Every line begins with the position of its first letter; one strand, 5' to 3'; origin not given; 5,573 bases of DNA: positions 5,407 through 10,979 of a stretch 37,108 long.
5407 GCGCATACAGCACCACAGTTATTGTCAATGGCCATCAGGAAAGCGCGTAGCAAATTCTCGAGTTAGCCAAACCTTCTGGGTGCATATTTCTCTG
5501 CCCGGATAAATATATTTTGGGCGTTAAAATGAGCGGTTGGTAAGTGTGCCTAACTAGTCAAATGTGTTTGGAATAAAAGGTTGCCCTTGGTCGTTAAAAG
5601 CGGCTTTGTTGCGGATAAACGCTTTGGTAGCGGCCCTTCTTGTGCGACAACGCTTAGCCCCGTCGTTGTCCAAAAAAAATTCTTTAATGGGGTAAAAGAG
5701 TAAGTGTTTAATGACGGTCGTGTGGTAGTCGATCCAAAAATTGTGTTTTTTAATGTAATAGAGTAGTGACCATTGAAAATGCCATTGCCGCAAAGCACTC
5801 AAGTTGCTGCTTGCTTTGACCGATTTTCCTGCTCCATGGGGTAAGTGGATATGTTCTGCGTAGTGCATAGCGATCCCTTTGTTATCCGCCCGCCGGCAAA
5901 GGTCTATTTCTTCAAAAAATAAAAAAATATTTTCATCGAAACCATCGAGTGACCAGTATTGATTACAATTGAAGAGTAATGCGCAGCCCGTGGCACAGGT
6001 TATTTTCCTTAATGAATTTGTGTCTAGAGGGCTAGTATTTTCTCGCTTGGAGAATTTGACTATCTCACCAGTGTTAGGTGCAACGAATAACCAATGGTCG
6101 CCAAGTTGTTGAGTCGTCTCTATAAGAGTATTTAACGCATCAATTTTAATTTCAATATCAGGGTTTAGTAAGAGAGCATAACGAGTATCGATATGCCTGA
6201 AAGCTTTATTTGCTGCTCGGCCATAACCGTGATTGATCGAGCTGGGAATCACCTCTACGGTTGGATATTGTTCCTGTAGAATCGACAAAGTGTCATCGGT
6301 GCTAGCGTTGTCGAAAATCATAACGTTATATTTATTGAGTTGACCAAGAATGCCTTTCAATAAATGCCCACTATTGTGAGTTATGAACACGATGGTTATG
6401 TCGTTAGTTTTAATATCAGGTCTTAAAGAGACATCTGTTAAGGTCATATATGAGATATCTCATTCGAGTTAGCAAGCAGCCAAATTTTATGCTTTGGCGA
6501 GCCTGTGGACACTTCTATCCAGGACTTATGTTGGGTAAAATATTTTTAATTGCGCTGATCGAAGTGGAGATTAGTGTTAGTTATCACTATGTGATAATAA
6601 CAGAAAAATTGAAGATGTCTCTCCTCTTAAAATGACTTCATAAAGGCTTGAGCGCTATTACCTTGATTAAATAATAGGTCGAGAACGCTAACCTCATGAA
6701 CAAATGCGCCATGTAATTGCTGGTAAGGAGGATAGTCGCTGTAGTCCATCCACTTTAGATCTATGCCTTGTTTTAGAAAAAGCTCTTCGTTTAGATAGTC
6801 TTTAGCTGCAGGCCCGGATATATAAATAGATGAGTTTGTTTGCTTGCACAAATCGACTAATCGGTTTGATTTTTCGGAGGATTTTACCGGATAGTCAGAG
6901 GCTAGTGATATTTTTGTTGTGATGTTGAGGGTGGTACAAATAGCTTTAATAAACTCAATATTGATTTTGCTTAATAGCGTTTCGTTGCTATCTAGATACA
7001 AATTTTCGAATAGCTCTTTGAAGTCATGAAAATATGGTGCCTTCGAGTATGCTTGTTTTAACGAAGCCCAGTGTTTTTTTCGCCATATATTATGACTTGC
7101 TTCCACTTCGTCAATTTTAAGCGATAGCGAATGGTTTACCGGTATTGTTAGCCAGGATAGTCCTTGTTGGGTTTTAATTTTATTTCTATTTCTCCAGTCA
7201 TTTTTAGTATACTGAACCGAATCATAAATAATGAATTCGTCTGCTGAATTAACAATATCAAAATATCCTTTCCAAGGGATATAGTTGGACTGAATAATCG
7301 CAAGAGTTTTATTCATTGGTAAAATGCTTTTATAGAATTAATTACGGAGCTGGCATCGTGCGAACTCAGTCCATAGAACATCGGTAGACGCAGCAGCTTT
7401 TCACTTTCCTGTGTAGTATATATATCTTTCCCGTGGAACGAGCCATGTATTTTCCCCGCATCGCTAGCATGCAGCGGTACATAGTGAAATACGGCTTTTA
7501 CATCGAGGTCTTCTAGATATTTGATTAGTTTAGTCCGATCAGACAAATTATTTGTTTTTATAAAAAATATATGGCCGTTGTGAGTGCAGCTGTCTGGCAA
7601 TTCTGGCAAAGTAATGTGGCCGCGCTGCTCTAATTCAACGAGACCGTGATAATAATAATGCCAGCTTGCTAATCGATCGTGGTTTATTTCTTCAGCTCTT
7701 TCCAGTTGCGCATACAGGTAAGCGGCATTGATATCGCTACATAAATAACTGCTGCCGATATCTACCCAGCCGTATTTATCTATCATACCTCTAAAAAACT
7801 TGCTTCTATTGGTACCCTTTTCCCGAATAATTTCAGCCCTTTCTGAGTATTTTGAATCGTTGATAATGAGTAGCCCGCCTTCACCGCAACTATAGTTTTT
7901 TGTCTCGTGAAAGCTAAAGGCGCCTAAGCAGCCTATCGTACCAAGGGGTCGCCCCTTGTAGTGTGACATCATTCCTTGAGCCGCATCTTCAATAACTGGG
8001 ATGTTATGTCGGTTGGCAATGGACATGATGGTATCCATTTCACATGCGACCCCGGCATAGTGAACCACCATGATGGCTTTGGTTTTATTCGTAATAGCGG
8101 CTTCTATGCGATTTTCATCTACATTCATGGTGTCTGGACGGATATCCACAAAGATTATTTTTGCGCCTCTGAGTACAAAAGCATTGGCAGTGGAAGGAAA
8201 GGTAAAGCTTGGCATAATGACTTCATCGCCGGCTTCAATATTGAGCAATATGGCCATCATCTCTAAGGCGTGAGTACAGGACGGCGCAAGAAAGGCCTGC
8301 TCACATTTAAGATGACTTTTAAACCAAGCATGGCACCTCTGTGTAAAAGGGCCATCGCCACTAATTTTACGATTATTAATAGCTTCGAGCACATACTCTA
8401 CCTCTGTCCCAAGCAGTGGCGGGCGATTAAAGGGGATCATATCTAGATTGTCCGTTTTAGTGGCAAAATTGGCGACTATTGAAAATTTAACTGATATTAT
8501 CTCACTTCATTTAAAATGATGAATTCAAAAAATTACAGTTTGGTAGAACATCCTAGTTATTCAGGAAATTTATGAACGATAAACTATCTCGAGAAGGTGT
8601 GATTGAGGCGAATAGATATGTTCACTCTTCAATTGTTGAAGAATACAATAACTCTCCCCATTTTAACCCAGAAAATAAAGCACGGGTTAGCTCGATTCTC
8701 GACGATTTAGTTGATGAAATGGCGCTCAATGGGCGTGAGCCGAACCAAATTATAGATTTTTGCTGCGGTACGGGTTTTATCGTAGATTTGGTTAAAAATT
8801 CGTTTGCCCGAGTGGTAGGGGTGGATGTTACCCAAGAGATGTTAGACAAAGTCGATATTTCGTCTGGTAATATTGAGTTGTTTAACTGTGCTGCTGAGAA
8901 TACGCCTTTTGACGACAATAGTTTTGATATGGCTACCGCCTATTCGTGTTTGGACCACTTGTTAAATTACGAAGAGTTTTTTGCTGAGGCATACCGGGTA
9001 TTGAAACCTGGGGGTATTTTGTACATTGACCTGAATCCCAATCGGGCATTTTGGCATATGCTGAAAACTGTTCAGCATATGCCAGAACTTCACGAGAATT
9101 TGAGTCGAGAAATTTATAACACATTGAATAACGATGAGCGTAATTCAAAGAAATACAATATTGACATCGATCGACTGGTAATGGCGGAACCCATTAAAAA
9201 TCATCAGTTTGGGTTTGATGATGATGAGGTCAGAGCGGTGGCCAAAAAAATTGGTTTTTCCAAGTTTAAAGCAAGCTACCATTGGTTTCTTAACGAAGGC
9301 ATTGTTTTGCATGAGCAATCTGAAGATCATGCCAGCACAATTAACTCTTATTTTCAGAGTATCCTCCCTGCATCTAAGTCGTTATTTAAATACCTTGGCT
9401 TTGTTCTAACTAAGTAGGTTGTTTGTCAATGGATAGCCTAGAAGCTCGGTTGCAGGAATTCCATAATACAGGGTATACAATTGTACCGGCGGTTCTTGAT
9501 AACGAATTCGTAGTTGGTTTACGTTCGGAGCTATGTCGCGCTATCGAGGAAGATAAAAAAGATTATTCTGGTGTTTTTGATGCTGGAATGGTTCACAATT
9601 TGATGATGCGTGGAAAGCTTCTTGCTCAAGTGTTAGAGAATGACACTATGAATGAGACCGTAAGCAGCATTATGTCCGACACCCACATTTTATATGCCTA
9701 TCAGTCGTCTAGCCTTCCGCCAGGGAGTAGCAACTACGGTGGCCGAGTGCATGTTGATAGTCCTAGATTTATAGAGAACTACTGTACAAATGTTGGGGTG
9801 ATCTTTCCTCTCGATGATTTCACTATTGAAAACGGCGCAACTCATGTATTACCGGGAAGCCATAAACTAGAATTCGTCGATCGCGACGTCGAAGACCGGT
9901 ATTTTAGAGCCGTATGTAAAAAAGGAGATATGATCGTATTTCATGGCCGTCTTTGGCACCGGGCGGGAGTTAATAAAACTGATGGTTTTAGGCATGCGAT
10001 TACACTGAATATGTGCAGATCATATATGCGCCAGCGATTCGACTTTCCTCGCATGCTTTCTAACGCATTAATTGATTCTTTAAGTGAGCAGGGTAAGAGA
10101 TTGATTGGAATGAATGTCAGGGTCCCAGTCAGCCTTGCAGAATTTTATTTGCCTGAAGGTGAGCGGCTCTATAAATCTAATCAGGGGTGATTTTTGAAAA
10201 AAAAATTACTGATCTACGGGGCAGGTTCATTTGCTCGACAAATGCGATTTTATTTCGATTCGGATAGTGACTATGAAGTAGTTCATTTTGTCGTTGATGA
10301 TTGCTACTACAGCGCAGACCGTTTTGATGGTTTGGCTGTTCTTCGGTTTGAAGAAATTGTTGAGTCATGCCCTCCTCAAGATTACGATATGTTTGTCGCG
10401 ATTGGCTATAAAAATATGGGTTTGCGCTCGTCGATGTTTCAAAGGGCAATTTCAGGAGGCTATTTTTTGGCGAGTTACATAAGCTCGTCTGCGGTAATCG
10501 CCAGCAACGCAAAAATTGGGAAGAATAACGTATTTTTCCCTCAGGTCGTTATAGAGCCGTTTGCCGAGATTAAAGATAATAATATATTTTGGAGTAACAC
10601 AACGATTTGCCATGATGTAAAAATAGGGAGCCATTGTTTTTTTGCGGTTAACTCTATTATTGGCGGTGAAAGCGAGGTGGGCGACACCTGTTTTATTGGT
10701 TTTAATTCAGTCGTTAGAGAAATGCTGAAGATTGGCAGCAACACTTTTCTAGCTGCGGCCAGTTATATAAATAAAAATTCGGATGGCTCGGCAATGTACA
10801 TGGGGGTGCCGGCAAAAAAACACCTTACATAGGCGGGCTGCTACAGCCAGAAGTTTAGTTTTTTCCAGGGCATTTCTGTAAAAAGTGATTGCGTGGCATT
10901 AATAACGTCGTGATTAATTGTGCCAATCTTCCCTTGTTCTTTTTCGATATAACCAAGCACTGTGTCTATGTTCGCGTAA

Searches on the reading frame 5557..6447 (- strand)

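Call 24: search_protein_families(library=pfam, proteins=[window:5557-6447:-], max_evalue=0.00001)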
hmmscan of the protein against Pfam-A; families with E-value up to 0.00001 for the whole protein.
window:5557-6447:- (297 aa): 1 family
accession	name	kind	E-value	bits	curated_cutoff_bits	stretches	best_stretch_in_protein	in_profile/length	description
PF00535.33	Glycos_transf_2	-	9.3e-14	52.1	23.3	1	19-118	2-109/168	Glycosyl transferase family 2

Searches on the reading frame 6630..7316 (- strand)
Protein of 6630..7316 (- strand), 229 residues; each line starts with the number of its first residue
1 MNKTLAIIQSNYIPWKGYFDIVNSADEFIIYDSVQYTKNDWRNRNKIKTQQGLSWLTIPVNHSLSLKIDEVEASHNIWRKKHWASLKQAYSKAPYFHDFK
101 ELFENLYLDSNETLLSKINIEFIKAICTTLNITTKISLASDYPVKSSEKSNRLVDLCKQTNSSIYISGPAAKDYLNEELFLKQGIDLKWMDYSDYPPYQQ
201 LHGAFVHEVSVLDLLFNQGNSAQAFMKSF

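Call 24: search_protein_families(library=pfam, proteins=[window:6630-7316:-], max_evalue=0.00001)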
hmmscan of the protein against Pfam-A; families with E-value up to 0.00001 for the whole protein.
window:6630-7316:- (229 aa): 1 family
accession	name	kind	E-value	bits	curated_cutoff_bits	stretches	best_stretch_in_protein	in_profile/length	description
PF08889.16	WbqC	-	9.2e-79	264.7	21.3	1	9-222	1-215/218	WbqC-like protein family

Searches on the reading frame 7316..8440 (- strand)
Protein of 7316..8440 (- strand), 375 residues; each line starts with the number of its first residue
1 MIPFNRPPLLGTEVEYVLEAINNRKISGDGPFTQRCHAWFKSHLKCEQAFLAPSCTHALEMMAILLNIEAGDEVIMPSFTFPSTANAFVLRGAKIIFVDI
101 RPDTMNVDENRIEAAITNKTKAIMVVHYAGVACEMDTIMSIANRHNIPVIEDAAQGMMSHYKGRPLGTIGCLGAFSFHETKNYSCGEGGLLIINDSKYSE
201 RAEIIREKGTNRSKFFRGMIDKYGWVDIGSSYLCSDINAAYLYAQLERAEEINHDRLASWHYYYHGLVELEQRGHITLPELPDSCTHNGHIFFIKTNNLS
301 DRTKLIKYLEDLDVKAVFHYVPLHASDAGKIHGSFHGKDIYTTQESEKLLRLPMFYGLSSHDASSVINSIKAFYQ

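Call 24: search_protein_families(library=pfam, proteins=[window:7316-8440:-], max_evalue=0.00001)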
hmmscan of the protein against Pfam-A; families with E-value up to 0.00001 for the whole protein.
window:7316-8440:- (375 aa): 2 families
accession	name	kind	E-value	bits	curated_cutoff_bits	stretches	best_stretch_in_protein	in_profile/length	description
PF01041.23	DegT_DnrJ_EryC1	-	4.6e-84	283.1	19.8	1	13-370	7-359/360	DegT/DnrJ/EryC1/StrS aminotransferase family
PF00155.27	Aminotran_1_2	-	9.6e-10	38.6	19.7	1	35-154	50-187/361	Aminotransferase class I and II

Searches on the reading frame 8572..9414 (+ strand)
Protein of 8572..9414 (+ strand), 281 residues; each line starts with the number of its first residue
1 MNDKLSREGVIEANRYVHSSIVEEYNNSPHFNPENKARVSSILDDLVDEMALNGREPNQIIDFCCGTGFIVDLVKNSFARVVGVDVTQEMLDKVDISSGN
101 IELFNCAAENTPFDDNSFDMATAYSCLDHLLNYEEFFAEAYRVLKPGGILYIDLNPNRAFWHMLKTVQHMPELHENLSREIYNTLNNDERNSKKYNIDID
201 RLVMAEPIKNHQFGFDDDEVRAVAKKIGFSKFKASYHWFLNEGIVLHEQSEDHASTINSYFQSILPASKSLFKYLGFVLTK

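Call 24: search_protein_families(library=pfam, proteins=[window:8572-9414:+], max_evalue=0.00001)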
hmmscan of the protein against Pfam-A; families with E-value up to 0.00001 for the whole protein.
window:8572-9414:+ (281 aa): 7 families
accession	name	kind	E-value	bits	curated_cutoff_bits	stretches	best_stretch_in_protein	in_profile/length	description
PF08241.18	Methyltransf_11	-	9.7e-22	77.9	21.2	1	62-152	2-95/95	Methyltransferase domain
PF13649.12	Methyltransf_25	-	5.2e-19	69.2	27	1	60-148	1-97/97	Methyltransferase domain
PF01209.24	Ubie_methyltran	-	1.6e-14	54.3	20.1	1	52-152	43-151/233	ubiE/COQ5 methyltransferase family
PF13489.12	Methyltransf_23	-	4.3e-14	53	27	1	41-162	7-124/164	Methyltransferase domain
PF08242.18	Methyltransf_12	-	2.9e-12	47.6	30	1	62-150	2-98/98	Methyltransferase domain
PF13847.12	Methyltransf_31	-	2.6e-11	43.8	27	1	58-165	5-123/145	Methyltransferase domain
PF05148.21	Methyltransf_8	-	1.2e-07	32.2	27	1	59-152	75-156/219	Hypothetical methyltransferase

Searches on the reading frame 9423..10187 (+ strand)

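Call 24: search_protein_families(library=pfam, proteins=[window:9423-10187:+], max_evalue=0.00001)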
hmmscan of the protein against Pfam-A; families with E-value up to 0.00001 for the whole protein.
window:9423-10187:+ (255 aa): 1 family
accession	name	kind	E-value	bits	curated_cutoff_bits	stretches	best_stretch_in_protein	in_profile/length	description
PF05721.19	PhyH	-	1.5e-23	84.6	22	1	13-192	1-213/213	Phytanoyl-CoA dioxygenase (PhyH)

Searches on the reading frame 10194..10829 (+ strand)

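Call 24: search_protein_families(library=pfam, proteins=[window:10194-10829:+], max_evalue=0.00001)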
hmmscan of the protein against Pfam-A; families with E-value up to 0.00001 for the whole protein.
window:10194-10829:+ (212 aa): 3 families
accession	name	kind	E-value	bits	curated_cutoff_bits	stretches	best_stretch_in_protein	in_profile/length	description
PF00132.30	Hexapep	-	3.5e-20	71.2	27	1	124-158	2-36/36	Bacterial transferase hexapeptide (six repeats)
PF17836.7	PglD_N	-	5.1e-07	30.6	23.4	1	4-84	1-77/78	PglD N-terminal domain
PF25084.1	LbH_EIF2B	-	4.6e-06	27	54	0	140-195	8-61/105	EIF2B subunit epsilon LbH domain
